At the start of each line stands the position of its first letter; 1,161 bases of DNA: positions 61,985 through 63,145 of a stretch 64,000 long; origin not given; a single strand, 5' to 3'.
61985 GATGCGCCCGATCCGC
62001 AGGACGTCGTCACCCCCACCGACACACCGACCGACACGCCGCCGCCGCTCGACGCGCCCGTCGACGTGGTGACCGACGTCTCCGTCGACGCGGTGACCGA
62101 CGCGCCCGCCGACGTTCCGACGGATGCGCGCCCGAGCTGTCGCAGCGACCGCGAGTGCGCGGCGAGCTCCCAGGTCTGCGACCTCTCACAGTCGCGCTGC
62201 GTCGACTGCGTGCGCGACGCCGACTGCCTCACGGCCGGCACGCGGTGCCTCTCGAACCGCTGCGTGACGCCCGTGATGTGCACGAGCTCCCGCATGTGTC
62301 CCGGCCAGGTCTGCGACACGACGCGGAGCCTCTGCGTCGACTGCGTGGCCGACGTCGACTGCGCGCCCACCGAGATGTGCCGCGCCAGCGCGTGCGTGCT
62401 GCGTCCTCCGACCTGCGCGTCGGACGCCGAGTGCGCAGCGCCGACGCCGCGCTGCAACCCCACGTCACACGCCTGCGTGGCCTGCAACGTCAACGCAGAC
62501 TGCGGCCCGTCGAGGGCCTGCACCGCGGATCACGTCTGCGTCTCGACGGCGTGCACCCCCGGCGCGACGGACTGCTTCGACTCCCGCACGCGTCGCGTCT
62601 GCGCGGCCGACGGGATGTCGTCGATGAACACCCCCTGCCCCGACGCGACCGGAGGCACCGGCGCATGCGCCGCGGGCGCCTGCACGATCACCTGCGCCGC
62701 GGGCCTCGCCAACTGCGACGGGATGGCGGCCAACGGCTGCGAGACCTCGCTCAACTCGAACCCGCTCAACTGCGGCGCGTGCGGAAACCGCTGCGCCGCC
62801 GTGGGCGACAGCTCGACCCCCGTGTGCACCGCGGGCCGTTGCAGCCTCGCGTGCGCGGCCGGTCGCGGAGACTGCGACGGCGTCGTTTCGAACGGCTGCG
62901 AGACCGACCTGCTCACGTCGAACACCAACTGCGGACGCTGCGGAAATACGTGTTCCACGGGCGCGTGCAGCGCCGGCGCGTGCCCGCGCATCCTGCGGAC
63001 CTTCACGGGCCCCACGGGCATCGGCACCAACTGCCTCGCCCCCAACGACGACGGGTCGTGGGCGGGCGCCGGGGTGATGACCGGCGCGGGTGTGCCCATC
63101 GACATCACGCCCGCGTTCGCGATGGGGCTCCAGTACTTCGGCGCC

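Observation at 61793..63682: Lipoprotein fusing myxobacterial Cys-rich repeats to a NIDO domain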

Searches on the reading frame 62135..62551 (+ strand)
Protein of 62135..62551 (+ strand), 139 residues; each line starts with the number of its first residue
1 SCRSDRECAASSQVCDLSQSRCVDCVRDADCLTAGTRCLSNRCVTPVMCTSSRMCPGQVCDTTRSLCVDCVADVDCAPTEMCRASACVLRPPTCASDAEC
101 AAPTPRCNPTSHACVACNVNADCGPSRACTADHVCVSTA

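Call 28: search_protein_families(library=ncbifam, proteins=[window:62135-62551:+], max_evalue=10)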
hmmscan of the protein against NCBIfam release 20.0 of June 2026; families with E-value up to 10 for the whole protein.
seq(139 aa): 2 families
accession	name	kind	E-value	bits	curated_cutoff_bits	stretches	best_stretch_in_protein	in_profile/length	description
NF033759.1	exchanger_TraA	exception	5.9e-06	25.2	750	1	46-137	304-389/666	outer membrane exchange protein TraA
TIGR04201.1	Myxo_Cys_RPT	repeat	1.1e-05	25.3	25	4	45-64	1-21/22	Cys-rich repeat-containing protein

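Call 29: search_protein_families(library=pfam, proteins=[window:62135-62551:+], max_evalue=10)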
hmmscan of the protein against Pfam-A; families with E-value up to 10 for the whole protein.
seq(139 aa): 1 family
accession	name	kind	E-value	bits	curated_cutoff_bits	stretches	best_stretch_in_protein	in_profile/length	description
PF23416.1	DUF7107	-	0.026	15.3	24.6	2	42-88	1-47/48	Domain of unknown function (DUF7107)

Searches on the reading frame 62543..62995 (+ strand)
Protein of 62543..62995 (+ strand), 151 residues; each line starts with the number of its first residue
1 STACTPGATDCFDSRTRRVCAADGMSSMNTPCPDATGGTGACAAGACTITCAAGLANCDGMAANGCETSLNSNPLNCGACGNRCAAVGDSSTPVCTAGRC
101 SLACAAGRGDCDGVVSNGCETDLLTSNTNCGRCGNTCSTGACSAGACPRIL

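Call 28: search_protein_families(library=ncbifam, proteins=[window:62543-62995:+], max_evalue=10)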
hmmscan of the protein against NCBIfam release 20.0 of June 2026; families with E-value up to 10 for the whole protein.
seq(151 aa): 1 family
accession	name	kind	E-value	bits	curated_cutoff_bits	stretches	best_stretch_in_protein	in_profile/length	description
NF041328.1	C_rich_MXAN6577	subfamily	1.1e-07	31.8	100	1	3-147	20-144/145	MXAN_6577-like cysteine-rich protein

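Call 29: search_protein_families(library=pfam, proteins=[window:62543-62995:+], max_evalue=10)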
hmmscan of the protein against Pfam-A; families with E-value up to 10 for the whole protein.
seq(151 aa): 1 family
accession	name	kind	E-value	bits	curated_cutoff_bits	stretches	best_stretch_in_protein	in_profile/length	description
PF04885.19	Stig1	-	0.065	14.1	24.1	2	16-102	7-84/85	Stigma-specific STIG1-like protein family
